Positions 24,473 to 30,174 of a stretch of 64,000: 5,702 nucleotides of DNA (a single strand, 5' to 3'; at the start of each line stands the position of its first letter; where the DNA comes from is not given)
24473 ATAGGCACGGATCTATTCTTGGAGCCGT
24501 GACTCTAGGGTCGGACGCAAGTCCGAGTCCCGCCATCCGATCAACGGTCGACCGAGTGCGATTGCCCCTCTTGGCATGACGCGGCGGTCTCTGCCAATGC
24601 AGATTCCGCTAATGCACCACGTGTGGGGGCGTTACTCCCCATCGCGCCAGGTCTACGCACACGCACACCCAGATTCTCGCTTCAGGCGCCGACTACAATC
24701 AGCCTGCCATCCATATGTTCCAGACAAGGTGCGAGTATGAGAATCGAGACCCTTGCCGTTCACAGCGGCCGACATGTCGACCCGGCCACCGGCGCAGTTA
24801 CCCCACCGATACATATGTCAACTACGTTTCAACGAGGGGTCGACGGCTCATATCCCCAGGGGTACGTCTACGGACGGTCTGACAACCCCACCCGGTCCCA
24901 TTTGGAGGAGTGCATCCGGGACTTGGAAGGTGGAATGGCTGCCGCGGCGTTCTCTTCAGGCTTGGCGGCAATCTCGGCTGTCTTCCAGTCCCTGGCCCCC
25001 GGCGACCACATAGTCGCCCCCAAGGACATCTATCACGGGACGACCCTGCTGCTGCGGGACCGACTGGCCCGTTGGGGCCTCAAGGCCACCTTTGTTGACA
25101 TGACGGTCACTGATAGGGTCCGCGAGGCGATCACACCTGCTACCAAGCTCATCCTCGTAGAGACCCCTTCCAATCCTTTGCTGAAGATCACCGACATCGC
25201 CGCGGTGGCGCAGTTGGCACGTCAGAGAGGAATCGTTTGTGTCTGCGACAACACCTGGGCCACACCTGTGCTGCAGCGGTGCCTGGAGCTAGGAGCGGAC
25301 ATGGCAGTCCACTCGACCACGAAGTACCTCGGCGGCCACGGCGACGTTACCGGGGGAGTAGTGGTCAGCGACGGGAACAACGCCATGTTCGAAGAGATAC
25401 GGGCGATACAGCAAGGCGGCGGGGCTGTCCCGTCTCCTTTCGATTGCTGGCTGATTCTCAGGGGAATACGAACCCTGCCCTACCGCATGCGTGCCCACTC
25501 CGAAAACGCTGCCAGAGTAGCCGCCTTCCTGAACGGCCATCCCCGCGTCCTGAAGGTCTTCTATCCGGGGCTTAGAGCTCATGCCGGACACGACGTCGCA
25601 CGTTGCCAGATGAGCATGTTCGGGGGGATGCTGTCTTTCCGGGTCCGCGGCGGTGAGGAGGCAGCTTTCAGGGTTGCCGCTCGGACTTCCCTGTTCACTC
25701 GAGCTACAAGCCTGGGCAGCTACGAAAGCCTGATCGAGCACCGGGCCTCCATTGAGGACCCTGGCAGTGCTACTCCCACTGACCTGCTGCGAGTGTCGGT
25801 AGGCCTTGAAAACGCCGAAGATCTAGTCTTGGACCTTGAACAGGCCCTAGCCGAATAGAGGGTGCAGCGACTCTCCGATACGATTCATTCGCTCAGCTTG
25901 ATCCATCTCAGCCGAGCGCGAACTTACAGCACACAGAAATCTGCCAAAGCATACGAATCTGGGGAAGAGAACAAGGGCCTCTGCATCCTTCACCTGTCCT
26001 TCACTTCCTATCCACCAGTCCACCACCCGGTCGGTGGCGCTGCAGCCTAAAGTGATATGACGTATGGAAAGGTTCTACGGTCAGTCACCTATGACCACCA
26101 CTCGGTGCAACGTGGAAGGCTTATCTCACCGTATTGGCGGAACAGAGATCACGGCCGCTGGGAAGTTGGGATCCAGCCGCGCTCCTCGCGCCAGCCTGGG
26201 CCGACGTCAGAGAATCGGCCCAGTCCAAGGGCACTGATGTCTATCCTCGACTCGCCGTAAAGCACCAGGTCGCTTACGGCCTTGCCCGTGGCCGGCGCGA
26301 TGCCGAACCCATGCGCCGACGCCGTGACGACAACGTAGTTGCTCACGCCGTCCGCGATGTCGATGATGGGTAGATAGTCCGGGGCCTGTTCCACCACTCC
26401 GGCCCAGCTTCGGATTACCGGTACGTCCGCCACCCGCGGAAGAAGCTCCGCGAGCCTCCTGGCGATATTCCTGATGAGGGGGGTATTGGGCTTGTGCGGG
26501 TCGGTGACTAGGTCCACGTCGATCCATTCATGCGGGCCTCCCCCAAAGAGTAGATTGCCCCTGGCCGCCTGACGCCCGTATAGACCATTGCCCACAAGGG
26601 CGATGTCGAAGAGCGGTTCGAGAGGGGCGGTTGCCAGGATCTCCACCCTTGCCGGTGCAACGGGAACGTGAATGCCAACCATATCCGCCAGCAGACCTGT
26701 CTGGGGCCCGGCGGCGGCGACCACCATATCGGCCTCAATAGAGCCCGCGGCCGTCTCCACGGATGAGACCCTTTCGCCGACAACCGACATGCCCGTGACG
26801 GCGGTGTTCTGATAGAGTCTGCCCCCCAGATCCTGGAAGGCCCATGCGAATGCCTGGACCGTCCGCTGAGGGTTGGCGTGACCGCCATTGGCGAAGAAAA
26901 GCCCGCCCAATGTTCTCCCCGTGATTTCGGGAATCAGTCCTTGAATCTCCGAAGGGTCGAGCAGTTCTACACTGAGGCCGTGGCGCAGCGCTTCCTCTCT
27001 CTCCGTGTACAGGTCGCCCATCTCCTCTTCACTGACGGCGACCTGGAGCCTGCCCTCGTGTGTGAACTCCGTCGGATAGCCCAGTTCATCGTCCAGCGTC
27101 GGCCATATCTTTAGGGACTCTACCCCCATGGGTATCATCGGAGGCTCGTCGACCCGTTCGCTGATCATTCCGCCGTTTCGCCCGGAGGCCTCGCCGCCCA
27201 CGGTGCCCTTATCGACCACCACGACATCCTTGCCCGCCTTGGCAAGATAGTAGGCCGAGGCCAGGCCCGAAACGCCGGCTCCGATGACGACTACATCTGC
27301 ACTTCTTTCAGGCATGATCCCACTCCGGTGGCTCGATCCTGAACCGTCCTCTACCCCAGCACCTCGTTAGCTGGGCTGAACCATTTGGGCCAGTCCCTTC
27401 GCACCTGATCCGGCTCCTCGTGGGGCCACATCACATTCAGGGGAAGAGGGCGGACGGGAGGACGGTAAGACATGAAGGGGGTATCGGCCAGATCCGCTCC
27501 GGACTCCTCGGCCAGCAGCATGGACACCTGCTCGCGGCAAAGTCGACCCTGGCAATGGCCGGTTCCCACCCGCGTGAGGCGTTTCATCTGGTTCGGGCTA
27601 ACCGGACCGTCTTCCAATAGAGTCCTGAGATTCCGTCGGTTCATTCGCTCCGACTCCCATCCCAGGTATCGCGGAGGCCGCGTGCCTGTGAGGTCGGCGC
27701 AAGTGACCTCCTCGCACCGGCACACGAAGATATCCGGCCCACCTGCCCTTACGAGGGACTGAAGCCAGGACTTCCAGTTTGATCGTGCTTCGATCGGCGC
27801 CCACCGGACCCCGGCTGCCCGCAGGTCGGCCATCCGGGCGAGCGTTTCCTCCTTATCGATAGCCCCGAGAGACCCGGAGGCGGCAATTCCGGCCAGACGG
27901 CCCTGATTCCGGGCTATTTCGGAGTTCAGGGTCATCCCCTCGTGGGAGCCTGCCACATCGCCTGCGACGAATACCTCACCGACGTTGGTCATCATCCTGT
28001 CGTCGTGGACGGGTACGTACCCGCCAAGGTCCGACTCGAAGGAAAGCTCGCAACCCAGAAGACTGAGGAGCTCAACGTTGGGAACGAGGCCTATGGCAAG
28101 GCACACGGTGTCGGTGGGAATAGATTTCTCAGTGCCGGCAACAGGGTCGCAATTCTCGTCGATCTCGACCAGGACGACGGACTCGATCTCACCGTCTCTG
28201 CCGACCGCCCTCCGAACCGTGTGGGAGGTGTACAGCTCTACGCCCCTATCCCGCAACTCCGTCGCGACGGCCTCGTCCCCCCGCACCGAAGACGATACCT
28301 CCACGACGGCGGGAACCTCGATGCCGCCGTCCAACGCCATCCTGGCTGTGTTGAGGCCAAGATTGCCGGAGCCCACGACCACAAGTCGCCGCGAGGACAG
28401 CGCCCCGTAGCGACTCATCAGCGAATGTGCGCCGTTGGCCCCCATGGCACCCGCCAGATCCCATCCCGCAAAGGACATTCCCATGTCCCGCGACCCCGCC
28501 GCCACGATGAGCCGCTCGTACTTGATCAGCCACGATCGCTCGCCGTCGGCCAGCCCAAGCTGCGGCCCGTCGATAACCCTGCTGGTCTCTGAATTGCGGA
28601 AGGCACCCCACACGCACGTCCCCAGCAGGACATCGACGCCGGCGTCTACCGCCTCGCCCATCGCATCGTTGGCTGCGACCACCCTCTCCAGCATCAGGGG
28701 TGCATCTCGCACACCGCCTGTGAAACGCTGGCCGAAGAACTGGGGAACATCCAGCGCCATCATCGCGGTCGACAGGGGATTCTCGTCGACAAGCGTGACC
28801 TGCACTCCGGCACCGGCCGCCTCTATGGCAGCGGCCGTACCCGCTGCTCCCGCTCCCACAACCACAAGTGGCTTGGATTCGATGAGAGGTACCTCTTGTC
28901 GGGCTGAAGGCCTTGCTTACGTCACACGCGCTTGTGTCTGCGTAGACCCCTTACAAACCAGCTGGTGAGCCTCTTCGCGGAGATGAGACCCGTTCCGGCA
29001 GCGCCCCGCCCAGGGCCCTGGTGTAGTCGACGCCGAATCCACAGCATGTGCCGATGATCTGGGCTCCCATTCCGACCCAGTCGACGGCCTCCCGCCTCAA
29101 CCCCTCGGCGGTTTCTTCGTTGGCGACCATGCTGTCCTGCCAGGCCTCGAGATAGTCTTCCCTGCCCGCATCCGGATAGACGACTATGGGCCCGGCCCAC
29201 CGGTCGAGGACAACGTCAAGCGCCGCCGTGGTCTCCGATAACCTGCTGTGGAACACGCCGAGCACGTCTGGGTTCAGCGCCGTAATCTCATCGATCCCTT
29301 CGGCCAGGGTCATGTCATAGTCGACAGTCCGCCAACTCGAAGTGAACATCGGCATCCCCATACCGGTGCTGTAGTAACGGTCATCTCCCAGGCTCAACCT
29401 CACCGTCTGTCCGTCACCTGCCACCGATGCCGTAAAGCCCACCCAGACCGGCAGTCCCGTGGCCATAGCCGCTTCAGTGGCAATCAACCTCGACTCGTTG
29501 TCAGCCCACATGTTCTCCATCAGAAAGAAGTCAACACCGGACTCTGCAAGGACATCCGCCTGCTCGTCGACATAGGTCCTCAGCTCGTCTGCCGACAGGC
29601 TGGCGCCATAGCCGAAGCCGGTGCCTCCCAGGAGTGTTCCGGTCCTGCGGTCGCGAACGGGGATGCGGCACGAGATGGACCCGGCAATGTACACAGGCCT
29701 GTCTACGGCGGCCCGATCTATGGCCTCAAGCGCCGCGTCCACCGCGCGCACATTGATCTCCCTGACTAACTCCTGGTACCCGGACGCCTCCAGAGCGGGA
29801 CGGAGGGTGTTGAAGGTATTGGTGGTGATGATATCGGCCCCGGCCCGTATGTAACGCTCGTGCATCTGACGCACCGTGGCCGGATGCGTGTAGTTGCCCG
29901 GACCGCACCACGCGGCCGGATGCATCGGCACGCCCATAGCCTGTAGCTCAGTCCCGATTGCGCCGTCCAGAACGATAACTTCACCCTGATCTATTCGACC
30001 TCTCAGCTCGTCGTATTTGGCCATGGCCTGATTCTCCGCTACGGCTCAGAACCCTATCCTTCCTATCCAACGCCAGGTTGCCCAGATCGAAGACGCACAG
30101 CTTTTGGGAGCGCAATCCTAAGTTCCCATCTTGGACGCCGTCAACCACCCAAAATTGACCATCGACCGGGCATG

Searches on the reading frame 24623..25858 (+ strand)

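Call 80: search_protein_families(library=pfam, proteins=[window:24623-25858:+], max_evalue=0.0001)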
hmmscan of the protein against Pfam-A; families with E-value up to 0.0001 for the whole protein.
window:24623-25858:+ (411 aa): 3 families
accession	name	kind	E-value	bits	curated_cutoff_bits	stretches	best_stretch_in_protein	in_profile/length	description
PF01053.26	Cys_Met_Meta_PP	-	1.2e-126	422.7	27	1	42-409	1-380/381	Cys/Met metabolism PLP-dependent enzyme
PF00266.25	Aminotran_5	-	2.3e-09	37.1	21.5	1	116-301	77-260/371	Aminotransferase class-V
PF01041.23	DegT_DnrJ_EryC1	-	8.6e-05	22.4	19.8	0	89-215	24-151/360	DegT/DnrJ/EryC1/StrS aminotransferase family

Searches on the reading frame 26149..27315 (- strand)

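Call 11: search_protein_families(library=pfam, proteins=[window:26149-27315:-], max_evalue=0.001)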
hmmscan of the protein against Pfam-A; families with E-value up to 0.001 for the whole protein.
window:26149-27315:- (388 aa): 11 families
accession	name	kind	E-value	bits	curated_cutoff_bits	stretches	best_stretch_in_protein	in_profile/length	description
PF01266.30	DAO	-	2.9e-73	247.9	27.9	1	7-350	1-353/353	FAD dependent oxidoreductase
PF00890.30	FAD_binding_2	-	6.7e-09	35.9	20.4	1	7-50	1-44/414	FAD binding domain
PF13450.12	NAD_binding_8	-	1e-08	35.8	21.9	1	10-46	1-38/68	NAD(P)-binding Rossmann-like domain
PF07992.20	Pyr_redox_2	-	1.6e-06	28.2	26.1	1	7-38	2-34/291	Pyridine nucleotide-disulphide oxidoreductase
PF03486.20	HI0933_like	-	2e-06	27.9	50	0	7-39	2-34/244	HI0933-like protein Rossmann domain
PF01946.23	Thi4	-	4.4e-06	26.5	26.2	1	6-51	18-63/235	Thi4 family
PF12831.13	FAD_oxidored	-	1e-05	25.5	27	1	7-203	1-145/416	FAD dependent oxidoreductase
PF01593.30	Amino_oxidase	-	1.8e-05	24.6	19.8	0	15-36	1-22/443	Flavin containing amine oxidoreductase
PF01494.25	FAD_binding_3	-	8.3e-05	22.4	22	1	6-37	2-33/349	FAD binding domain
PF13738.12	Pyr_redox_3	-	0.00022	21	30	0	9-40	1-33/305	Pyridine nucleotide-disulphide oxidoreductase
PF00070.33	Pyr_redox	-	0.00026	21.9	22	0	8-36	2-30/82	Pyridine nucleotide-disulphide oxidoreductase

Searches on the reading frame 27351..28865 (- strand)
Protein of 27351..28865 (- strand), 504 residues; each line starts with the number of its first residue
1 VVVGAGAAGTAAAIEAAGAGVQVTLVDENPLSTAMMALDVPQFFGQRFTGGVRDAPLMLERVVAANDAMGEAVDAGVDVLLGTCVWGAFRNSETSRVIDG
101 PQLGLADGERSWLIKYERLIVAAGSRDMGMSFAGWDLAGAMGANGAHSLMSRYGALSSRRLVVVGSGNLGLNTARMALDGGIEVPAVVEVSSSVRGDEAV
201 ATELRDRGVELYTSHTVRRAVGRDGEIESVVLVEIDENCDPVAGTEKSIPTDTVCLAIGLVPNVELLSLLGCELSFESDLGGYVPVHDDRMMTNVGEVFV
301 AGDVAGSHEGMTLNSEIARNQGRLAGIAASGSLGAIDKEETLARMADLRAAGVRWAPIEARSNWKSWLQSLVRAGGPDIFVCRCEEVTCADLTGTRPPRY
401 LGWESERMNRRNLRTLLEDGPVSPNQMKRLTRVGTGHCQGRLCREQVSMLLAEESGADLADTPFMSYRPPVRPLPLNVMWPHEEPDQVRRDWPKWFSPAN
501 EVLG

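Call 11: search_protein_families(library=pfam, proteins=[window:27351-28865:-], max_evalue=0.001)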
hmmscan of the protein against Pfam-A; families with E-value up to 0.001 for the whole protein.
window:27351-28865:- (504 aa): 9 families
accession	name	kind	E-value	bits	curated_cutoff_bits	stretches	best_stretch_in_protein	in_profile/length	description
PF07992.20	Pyr_redox_2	-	1.5e-30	107.1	26.1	1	1-308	4-278/291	Pyridine nucleotide-disulphide oxidoreductase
PF00070.33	Pyr_redox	-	8.7e-11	42.6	22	1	160-232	1-79/82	Pyridine nucleotide-disulphide oxidoreductase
PF13738.12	Pyr_redox_3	-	9.4e-08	32.1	30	0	147-302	153-305/305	Pyridine nucleotide-disulphide oxidoreductase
PF17806.6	SO_alpha_A3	-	2.9e-06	27.9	23.1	1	417-479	21-83/87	Sarcosine oxidase A3 domain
PF00890.30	FAD_binding_2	-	7.2e-05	22.6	20.4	1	2-31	4-33/414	FAD binding domain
PF01134.28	GIDA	-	0.00011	21.8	22.1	1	1-36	3-38/391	Glucose inhibited division protein A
PF12831.13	FAD_oxidored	-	0.00021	21.1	27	1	1-30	3-32/416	FAD dependent oxidoreductase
PF01262.27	AlaDh_PNT_C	-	0.00027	20.9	23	0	1-34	32-65/214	Alanine dehydrogenase/PNT, C-terminal domain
PF04324.20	Fer2_BFD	-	0.00031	21.5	26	0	413-453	13-50/50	BFD-like [2Fe-2S] binding domain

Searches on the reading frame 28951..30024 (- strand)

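Call 11: search_protein_families(library=pfam, proteins=[window:28951-30024:-], max_evalue=0.001)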
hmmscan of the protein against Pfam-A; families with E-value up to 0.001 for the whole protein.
window:28951-30024:- (357 aa): 1 family
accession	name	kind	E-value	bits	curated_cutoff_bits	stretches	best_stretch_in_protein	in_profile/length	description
PF02574.22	S-methyl_trans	-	2.7e-43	149.3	22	1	17-338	1-279/283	Homocysteine S-methyltransferase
